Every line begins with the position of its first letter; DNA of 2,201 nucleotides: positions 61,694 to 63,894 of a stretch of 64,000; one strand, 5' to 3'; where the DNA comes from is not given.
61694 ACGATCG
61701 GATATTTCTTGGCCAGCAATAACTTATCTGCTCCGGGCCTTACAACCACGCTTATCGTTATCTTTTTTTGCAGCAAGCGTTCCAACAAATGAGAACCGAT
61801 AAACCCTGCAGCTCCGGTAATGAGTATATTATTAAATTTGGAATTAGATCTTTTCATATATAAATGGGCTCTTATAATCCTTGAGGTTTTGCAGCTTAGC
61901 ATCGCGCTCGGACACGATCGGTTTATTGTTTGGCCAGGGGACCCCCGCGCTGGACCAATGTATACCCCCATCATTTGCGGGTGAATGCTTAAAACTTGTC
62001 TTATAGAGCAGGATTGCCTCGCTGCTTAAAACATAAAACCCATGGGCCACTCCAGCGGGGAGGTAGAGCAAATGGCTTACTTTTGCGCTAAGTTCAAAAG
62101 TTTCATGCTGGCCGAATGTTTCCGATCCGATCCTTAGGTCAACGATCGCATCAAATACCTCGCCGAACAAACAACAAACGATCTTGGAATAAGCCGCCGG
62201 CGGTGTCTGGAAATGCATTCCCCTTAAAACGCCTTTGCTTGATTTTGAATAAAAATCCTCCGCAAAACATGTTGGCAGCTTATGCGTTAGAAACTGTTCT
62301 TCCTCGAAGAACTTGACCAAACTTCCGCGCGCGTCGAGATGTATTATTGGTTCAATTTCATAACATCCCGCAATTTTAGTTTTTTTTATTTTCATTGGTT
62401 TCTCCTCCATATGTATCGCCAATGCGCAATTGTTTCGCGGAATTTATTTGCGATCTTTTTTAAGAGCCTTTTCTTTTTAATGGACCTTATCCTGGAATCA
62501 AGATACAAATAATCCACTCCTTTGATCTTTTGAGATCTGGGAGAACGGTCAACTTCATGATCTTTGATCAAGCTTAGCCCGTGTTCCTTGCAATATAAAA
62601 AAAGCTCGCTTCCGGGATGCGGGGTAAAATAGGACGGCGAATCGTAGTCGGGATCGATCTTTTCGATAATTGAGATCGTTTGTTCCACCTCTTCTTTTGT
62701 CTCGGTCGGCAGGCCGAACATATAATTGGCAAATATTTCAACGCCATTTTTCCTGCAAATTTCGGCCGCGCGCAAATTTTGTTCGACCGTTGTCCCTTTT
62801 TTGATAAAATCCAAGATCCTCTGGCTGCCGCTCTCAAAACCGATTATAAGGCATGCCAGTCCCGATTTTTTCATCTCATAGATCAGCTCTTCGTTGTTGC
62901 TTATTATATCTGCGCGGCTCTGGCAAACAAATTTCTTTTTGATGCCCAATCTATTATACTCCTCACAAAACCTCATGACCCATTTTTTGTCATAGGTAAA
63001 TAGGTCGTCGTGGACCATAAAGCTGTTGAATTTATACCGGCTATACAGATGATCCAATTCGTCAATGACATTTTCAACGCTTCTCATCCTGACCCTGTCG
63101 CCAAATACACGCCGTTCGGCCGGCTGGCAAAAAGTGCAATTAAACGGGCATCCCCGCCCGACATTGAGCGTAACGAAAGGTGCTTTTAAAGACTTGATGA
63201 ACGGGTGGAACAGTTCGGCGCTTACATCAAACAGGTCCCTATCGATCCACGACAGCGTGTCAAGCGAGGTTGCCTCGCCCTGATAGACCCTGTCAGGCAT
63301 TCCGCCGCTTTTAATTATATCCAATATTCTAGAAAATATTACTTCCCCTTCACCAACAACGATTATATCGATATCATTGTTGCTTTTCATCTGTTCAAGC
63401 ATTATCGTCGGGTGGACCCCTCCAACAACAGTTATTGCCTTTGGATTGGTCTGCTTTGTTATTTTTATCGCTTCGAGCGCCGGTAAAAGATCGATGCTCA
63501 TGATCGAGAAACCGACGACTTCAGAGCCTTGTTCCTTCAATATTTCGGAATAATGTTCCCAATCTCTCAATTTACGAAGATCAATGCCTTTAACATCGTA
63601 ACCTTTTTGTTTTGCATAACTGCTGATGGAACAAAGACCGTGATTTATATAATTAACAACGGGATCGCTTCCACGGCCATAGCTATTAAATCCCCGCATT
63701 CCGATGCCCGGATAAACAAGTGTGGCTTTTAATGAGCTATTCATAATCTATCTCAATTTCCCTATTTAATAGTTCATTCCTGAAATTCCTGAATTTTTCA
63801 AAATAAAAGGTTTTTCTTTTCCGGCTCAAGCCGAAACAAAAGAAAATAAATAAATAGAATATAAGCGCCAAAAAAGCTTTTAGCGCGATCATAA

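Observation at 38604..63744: A 25-kb, ~24-gene co-directional glycan operon combining GDP- and CDP-sugar pathways with unusual C-C bond chemistry.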

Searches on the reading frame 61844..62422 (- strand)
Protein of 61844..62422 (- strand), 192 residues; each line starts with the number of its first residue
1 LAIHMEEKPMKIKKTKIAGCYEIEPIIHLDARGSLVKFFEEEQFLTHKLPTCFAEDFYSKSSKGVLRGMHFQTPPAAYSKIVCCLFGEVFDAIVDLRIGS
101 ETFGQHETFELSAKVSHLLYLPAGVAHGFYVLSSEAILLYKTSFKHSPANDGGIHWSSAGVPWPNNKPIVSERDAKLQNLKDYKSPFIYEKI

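Call 4: search_protein_families(library=pfam, proteins=[window:61844-62422:-], max_evalue=0.001)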
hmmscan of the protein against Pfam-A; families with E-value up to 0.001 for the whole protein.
window:61844-62422:- (192 aa): 1 family
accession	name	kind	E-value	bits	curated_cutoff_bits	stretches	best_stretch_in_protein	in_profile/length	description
PF00908.23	dTDP_sugar_isom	-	3e-51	173.9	27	1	14-182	1-168/168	dTDP-4-dehydrorhamnose 3,5-epimerase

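Call 7: search_protein_families(library=ncbifam, proteins=[window:61844-62422:-], max_evalue=0.00001)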
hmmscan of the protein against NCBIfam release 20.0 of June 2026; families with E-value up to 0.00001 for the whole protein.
window:61844-62422:- (192 aa): 1 family
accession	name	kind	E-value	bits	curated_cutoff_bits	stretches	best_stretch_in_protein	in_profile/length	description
TIGR01221.1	rmlC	equivalog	2.3e-42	144.8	155.75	1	11-182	1-174/176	dTDP-4-dehydrorhamnose 3,5-epimerase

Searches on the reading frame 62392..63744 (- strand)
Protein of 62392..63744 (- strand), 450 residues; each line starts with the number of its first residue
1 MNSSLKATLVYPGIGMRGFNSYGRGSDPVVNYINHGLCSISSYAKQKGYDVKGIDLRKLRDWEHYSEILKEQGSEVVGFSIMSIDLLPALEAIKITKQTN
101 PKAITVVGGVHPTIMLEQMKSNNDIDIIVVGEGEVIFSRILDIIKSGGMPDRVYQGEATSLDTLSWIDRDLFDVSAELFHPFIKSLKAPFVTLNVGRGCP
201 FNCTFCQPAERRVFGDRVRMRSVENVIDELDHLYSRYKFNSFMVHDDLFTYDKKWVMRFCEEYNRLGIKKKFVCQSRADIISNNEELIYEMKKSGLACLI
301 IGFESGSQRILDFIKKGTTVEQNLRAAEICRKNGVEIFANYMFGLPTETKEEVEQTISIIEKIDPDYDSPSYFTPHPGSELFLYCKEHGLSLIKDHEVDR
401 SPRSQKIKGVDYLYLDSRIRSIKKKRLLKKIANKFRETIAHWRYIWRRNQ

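Call 4: search_protein_families(library=pfam, proteins=[window:62392-63744:-], max_evalue=0.001)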
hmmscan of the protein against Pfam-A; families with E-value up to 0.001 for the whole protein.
window:62392-63744:- (450 aa): 2 families
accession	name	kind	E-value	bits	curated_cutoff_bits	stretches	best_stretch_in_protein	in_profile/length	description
PF04055.27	Radical_SAM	-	4.5e-23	82.7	29.5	1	194-358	2-164/166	Radical SAM superfamily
PF02310.24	B12-binding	-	3e-16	59.8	32.1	1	34-140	14-120/121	B12 binding domain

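Call 7: search_protein_families(library=ncbifam, proteins=[window:62392-63744:-], max_evalue=0.00001)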
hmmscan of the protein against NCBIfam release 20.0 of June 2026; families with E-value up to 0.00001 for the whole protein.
window:62392-63744:- (450 aa): 27 families (the best 25 are shown)
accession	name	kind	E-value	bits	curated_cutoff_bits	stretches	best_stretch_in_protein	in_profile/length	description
TIGR03471.1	HpnJ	equivalog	2.3e-45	155.4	577.6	1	158-416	166-417/472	hopanoid biosynthesis associated radical SAM protein HpnJ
TIGR02026.1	BchE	equivalog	1.1e-44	153.1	481.35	1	33-388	21-390/497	magnesium-protoporphyrin IX monomethyl ester anaerobic oxidative cyclase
TIGR04013.1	B12_SAM_MJ_1487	hypoth_equivalog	1.1e-40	139.6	251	2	63-235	33-194/382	TIGR04013 family B12-binding domain/radical SAM domain-containing protein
NF050148.1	rSAM_ApyD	equivalog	7.5e-38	130.3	750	1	64-362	65-365/645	RiPP biosynthesis radical SAM protein ApyD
TIGR04072.2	rSAM_ladder_B12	equivalog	1.7e-35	122.6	360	1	36-363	20-349/443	lipid biosynthesis B12-binding/radical SAM protein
TIGR04367.1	HpnR_B12_rSAM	equivalog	5.5e-32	110.9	650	1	36-382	24-370/490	hopanoid C-3 methylase HpnR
TIGR04014.1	B12_SAM_MJ_0865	equivalog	2.3e-30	105.8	360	1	68-381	30-354/434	methyl-coenzyme M reductase glutamine C-methyltransferase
TIGR04385.1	B12_rSAM_cofa1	equivalog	7.2e-27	94.7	450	1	36-363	22-364/438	B12 lower ligand biosynthesis radical SAM protein BzaD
TIGR04479.1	bcpD_PhpK_rSAM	subfamily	2.7e-25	88.7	600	1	182-367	233-413/504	PhpK family radical SAM P-methyltransferase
TIGR03975.1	rSAM_ocin_1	subfamily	4.2e-25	88.3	281.85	1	69-364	124-431/606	RiPP maturation radical SAM C-methyltransferase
NF038361.1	rSAM_Sden_1168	equivalog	4.9e-25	88.1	575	1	191-384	283-472/560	Sden_1168 family B12-binding radical SAM P-methyltransferase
NF033712.0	B12_rSAM_KedN5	subfamily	2.9e-19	68.7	700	2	66-149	55-139/624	KedN5 family methylcobalamin-dependent radical SAM C-methyltransferase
NF033070.1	rSAM_AprD4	equivalog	1.5e-18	67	500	1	168-389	177-394/456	AprD4 family radical SAM diol-dehydratase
NF045585.1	rSAM_slr0320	equivalog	2.5e-18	65.9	775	1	92-360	128-406/511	photosystem II high light acclimation radical SAM protein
TIGR04190.1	B12_SAM_Ta0216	equivalog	2.9e-14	52.6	500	1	26-366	29-397/554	TIGR04190 family B12-binding domain/radical SAM domain protein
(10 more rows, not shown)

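Call 11: find_encoding_contigs(protein=window:62392-63744:-, flank=10000, max_places=6)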
Protein window:62392-63744:- (450 aa): 1 contig read that carries it; 1 place shown.
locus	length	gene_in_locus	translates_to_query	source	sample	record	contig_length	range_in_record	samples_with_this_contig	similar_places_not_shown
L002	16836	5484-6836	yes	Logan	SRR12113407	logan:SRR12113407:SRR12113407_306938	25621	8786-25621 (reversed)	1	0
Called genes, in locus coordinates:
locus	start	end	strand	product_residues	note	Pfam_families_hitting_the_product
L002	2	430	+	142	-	?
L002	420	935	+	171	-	PF00702:Hydrolase (weak), PF08645:PNK3P, PF13242:Hydrolase_like (weak)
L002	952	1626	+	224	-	PF00535:Glycos_transf_2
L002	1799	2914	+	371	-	PF01266:DAO (weak), PF01593:Amino_oxidase (weak), PF07992:Pyr_redox_2 (faint), PF12831:FAD_oxidored (weak), PF13450:NAD_binding_8, PF03275:GLF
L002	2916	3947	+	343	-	PF00535:Glycos_transf_2, PF10111:Glyco_tranf_2_2, PF13641:Glyco_tranf_2_3 (weak)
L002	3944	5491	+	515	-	PF01943:Polysacc_synt, PF13440:Polysacc_synt_3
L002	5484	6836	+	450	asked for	PF02310:B12-binding, PF04055:Radical_SAM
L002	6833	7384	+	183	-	PF00908:dTDP_sugar_isom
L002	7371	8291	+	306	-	PF01073:3Beta_HSD (weak), PF01370:Epimerase, PF02719:Polysacc_synt_2 (weak), PF07993:NAD_binding_4 (faint), PF16363:GDP_Man_Dehyd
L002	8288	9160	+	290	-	PF00535:Glycos_transf_2, PF13641:Glyco_tranf_2_3, PF13632:Glyco_trans_2_3 (weak)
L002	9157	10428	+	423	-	-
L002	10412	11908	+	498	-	PF13231:PMT_2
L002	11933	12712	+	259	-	PF00483:NTP_transferase, PF12804:NTP_transf_3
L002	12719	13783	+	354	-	PF01073:3Beta_HSD, PF01370:Epimerase, PF02719:Polysacc_synt_2, PF04321:RmlD_sub_bind (weak), PF16363:GDP_Man_Dehyd, PF07993:NAD_binding_4 (weak)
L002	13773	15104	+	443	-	PF00266:Aminotran_5 (faint), PF01041:DegT_DnrJ_EryC1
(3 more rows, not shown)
